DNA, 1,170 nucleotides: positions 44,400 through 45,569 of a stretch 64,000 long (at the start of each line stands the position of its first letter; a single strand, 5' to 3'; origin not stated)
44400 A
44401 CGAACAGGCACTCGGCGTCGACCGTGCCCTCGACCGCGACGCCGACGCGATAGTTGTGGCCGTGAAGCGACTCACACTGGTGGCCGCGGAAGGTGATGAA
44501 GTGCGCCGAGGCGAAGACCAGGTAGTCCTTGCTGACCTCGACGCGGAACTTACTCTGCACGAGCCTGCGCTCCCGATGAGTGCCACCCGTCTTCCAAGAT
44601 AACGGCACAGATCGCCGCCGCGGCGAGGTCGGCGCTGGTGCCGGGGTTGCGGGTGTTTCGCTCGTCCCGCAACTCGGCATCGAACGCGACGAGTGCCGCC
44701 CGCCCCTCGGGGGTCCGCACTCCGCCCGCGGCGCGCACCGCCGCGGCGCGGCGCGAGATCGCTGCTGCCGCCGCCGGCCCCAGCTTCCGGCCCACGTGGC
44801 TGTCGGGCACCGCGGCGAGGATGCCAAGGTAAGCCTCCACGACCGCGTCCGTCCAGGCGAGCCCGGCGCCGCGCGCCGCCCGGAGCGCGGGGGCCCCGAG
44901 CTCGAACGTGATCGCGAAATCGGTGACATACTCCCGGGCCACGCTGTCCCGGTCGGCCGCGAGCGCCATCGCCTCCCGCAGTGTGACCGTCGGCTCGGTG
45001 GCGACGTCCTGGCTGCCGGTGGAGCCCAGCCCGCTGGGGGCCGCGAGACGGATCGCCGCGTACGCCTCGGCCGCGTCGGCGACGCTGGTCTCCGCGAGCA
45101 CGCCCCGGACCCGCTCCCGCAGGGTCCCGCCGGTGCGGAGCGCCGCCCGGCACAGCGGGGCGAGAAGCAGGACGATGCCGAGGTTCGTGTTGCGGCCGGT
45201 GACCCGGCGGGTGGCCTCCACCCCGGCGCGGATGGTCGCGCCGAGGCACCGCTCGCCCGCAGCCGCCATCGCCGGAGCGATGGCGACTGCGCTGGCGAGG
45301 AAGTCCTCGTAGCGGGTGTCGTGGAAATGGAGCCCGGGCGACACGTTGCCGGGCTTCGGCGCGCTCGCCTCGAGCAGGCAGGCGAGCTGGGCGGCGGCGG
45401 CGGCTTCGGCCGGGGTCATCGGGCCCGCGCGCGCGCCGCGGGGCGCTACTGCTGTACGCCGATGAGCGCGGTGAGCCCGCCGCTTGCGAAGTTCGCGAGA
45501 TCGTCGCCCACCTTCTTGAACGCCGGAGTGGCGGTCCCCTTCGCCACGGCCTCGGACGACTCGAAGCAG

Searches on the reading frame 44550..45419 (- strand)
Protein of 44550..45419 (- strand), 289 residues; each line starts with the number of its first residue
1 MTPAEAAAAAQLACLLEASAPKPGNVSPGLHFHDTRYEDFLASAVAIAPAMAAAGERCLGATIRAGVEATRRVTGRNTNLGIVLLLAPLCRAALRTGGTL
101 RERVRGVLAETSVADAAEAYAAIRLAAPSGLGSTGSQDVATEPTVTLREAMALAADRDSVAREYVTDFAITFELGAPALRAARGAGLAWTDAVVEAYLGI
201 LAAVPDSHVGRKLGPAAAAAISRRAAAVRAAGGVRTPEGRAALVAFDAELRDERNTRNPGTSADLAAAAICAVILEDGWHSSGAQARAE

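Call 38: search_protein_families(library=pfam, proteins=[window:44550-45419:-], max_evalue=0.0001)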
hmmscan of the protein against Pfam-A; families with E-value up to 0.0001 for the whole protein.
window:44550-45419:- (289 aa): 1 family
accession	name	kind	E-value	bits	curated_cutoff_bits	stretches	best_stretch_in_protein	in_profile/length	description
PF01874.21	CitG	-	4.5e-70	236.9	27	1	7-271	1-282/284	ATP:dephospho-CoA triphosphoribosyl transferase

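Call 67: search_protein_families(library=ncbifam, proteins=[window:44550-45419:-], max_evalue=0.00001)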
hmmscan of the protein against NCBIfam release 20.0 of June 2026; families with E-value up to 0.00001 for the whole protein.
window:44550-45419:- (289 aa): 3 families
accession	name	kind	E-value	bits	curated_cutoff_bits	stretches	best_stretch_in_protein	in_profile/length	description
NF002315.0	PRK01237.1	equivalog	2.2e-13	50.2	280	1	168-270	176-276/291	triphosphoribosyl-dephospho-CoA synthase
TIGR03132.1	malonate_mdcB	equivalog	2.3e-12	47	282.35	1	12-271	10-267/272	triphosphoribosyl-dephospho-CoA synthase MdcB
NF007503.0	PRK10096.1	equivalog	1.8e-06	27.4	477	1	36-266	71-283/292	triphosphoribosyl-dephospho-CoA synthase CitG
